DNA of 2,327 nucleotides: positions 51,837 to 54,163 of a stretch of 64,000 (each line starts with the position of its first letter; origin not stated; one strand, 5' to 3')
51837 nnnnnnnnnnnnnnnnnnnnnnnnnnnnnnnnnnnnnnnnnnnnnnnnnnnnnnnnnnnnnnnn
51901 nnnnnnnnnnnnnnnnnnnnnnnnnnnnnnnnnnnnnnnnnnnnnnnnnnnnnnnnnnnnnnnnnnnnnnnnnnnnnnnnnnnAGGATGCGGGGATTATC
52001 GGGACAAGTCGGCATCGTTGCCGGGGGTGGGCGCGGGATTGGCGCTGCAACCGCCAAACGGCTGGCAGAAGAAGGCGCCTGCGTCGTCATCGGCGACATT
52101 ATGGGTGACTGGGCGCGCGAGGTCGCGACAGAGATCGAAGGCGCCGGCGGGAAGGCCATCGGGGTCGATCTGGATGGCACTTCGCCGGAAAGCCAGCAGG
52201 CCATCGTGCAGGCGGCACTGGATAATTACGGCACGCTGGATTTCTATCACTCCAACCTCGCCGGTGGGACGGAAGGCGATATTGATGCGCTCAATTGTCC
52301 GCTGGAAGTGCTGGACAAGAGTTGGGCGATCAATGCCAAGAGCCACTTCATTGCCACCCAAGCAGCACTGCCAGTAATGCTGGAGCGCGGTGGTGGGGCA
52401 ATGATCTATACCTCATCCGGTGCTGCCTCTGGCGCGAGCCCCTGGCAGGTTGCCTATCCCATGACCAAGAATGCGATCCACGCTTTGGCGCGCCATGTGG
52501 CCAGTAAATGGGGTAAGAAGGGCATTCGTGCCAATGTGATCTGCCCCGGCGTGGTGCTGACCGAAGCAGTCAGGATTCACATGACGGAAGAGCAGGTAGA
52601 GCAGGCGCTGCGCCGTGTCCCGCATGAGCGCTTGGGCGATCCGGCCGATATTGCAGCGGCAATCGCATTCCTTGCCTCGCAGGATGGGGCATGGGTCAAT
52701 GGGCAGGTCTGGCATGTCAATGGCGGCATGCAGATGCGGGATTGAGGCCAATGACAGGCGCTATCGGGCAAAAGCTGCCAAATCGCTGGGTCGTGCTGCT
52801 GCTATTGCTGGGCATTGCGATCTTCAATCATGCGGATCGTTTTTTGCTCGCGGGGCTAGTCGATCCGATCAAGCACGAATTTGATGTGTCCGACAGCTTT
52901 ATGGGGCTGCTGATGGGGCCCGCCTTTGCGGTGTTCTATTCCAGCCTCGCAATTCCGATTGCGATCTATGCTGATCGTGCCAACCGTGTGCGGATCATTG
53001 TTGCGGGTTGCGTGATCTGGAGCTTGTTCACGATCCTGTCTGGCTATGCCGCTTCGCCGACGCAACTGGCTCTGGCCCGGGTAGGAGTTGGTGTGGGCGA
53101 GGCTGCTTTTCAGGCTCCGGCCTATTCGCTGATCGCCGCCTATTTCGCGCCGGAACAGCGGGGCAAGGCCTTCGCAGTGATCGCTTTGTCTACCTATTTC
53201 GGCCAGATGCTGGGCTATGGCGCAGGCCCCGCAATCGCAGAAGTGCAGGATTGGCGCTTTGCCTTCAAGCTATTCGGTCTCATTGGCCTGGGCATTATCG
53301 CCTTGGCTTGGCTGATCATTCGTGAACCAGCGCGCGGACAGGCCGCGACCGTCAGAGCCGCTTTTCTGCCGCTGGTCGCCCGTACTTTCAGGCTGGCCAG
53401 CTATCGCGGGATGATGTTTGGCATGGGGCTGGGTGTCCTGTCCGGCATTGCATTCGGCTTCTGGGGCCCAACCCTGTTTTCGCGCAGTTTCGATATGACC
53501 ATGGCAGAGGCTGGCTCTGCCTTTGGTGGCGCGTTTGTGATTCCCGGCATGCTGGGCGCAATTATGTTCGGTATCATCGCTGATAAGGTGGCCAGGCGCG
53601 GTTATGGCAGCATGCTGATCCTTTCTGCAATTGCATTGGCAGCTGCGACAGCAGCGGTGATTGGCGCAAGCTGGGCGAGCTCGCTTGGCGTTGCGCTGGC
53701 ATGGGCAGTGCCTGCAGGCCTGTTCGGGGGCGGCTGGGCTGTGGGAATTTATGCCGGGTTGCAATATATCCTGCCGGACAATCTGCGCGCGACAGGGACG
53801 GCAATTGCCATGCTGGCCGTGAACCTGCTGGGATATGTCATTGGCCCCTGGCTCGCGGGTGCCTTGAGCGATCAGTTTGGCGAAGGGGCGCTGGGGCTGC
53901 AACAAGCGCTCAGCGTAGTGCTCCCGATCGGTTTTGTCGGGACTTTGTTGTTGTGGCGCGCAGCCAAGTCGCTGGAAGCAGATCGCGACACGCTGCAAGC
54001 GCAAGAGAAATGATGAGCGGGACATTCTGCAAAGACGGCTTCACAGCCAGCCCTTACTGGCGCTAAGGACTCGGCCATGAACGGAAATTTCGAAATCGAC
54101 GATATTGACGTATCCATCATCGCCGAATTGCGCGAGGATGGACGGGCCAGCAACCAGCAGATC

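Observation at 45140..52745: Unusual seven-gene module: two CoA ligases, an amidohydrolase_2, an extended KshA-like Rieske oxygenase, a Tat-amidase and an SDR, followed by an MFS transporter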

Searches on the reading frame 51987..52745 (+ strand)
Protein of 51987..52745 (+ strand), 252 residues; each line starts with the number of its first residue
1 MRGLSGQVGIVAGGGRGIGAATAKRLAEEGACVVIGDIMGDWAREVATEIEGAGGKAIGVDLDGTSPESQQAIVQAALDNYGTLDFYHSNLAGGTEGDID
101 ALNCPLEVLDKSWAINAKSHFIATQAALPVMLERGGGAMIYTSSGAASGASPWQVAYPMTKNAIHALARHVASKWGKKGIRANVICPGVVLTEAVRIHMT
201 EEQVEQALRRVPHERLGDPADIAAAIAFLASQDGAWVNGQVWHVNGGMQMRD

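Call 3: search_protein_families(library=pfam, proteins=[window:51987-52745:+], max_evalue=0.00001)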
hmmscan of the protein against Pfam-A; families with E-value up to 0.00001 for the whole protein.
window:51987-52745:+ (252 aa): 2 families
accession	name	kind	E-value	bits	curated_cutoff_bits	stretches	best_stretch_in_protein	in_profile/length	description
PF13561.12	adh_short_C2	-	4.7e-51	174.1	27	1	16-248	6-235/236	Enoyl-(Acyl carrier protein) reductase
PF00106.31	adh_short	-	1.2e-39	136.2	26.6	1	10-196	4-188/195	short chain dehydrogenase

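Call 4: search_protein_families(library=ncbifam, proteins=[window:51987-52745:+], max_evalue=0.00001)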
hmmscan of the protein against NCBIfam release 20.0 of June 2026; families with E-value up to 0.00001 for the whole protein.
window:51987-52745:+ (252 aa): 218 families (the best 25 are shown)
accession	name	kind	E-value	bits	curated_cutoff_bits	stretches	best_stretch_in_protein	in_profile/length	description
NF005559.1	PRK07231.1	subfamily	4e-58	196.8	215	1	4-249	2-248/249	glucose 1-dehydrogenase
NF005853.0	PRK07774.1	equivalog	1.8e-54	184.8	303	1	4-251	4-249/250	SDR family oxidoreductase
NF004773.0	PRK06113.1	equivalog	1.7e-49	168.6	367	1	4-247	9-249/255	7-alpha-hydroxysteroid dehydrogenase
NF049979.1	AlphHSDSHdhA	equivalog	1e-48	166.1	350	1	4-250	1-248/258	7alpha-hydroxysteroid dehydrogenase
NF005873.0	PRK07814.1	equivalog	4e-46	157.5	346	1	4-250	8-253/263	SDR family oxidoreductase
NF004198.0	PRK05653.1-3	equivalog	1.6e-45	155.5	296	1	4-250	5-248/248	3-oxoacyl-ACP reductase FabG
NF004713.0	PRK06057.1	equivalog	5.1e-45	153.9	404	1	3-249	6-250/257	3-oxoacyl-ACP reductase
NF004791.0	PRK06138.1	equivalog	9e-45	152.9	312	1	4-249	3-250/252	SDR family oxidoreductase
TIGR01830.1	3oxo_ACP_reduc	equivalog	4.2e-44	151.1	297.75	1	10-248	2-238/239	3-oxoacyl-[acyl-carrier-protein] reductase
NF004818.0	PRK06172.1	equivalog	7.4e-44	150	336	1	3-248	4-250/253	SDR family oxidoreductase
NF009466.0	PRK12826.1-2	subfamily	1.9e-43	148.7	222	1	7-250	4-246/248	3-oxoacyl-ACP reductase FabG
NF052558.1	MBtsdlDhBudC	equivalog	4.4e-43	147.6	270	1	5-249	2-242/250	meso-2,3-butanediol dehydrogenase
NF005067.0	PRK06484.1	equivalog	8.2e-43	146.7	713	1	5-248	272-511/524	short chain dehydrogenase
NF005681.0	PRK07478.1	subfamily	1.5e-42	145.7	267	1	1-249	1-250/254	SDR family oxidoreductase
NF053807.1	RhamDHLra1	equivalog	2.8e-42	145.1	400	1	4-249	2-248/252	L-rhamnose 1-dehydrogenase Lra1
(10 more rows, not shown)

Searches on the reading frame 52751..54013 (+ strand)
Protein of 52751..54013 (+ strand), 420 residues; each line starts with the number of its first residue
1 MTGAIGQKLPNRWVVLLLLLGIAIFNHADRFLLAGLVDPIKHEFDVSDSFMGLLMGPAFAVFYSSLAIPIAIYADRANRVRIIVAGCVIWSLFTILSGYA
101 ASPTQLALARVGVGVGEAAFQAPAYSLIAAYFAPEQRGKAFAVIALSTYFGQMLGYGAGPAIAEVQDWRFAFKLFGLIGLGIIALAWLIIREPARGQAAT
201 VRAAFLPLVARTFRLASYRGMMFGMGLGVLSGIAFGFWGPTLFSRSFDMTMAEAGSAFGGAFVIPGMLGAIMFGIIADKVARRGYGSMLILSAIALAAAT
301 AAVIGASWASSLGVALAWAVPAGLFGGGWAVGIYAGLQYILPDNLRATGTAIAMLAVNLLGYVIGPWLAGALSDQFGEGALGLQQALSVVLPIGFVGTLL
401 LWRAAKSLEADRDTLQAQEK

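Call 3: search_protein_families(library=pfam, proteins=[window:52751-54013:+], max_evalue=0.00001)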
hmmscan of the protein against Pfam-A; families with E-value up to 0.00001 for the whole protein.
window:52751-54013:+ (420 aa): 2 families
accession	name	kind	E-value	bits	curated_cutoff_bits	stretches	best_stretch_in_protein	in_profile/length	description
PF07690.21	MFS_1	-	1e-40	140.2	33.4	2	20-359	2-341/347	Major Facilitator Superfamily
PF03137.26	OATP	-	2.1e-06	26.8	25.8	0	28-97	15-83/545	Organic Anion Transporter Polypeptide (OATP) family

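Call 4: search_protein_families(library=ncbifam, proteins=[window:52751-54013:+], max_evalue=0.00001)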
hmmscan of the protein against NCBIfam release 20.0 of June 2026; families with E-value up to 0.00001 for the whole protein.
window:52751-54013:+ (420 aa): 16 families
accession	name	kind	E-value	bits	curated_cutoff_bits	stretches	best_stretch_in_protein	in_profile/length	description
TIGR00893.1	2A0114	subfamily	2.2e-23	82.9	395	1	24-386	4-384/399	D-galactonate transporter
TIGR00895.1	2A0115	subfamily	4.1e-20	72.1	418.55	2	12-195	15-197/398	aromatic acid/H+ symport family MFS transporter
TIGR00881.1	2A0104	subfamily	4.5e-14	52.3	407.75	1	30-192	11-172/379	phosphoglycerate transporter protein PgtP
TIGR00880.1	2_A_01_02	superfamily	1.4e-13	51.1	131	1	66-192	14-140/141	multidrug resistance protein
NF002921.0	PRK03545.1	equivalog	1.7e-13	50.3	401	1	13-191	13-189/396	sugar transporter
NF008586.0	PRK11551.1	equivalog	6.3e-12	45.2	410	1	18-405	19-399/406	3-(3-hydroxy-phenyl)propionate transporter MhpT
TIGR00711.1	efflux_EmrB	subfamily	3e-11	42.8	230.2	1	65-197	51-184/485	DHA2 family efflux MFS transporter permease subunit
TIGR00894.1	2A0114euk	subfamily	7.9e-11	41.1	626.45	1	41-190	68-218/465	Na(+)-dependent inorganic phosphate cotransporter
NF033135.1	cmx_cmrA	equivalog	2.9e-10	39.8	400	1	16-375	4-351/374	Cmx/CmrA family chloramphenicol efflux MFS transporter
TIGR00710.1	efflux_Bcr_CflA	subfamily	1.9e-09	37.4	200.9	1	66-365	53-348/385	Bcr/CflA family efflux MFS transporter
NF012184.0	tet_MFS_45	exception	8.6e-08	31.5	975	1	65-188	61-188/458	tetracycline efflux MFS transporter Tet(45)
TIGR02332.1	HpaX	equivalog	4.7e-07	29.3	615.4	1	7-188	3-187/412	4-hydroxyphenylacetate permease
NF012175.1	tet_MFS_L_K_45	equivalog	9.7e-07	27.9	650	1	63-174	45-160/444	Tet(L)/Tet(K)/Tet(45) family tetracycline efflux MFS transporter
NF038077.1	MFS_export_MxcK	equivalog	1.8e-06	27.2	525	1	14-188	10-180/405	myxochelin export MFS transporter MxcK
NF012185.0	tet_MFS_L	exception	1.9e-06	27.1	925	1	61-173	57-173/457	tetracycline efflux MFS transporter Tet(L)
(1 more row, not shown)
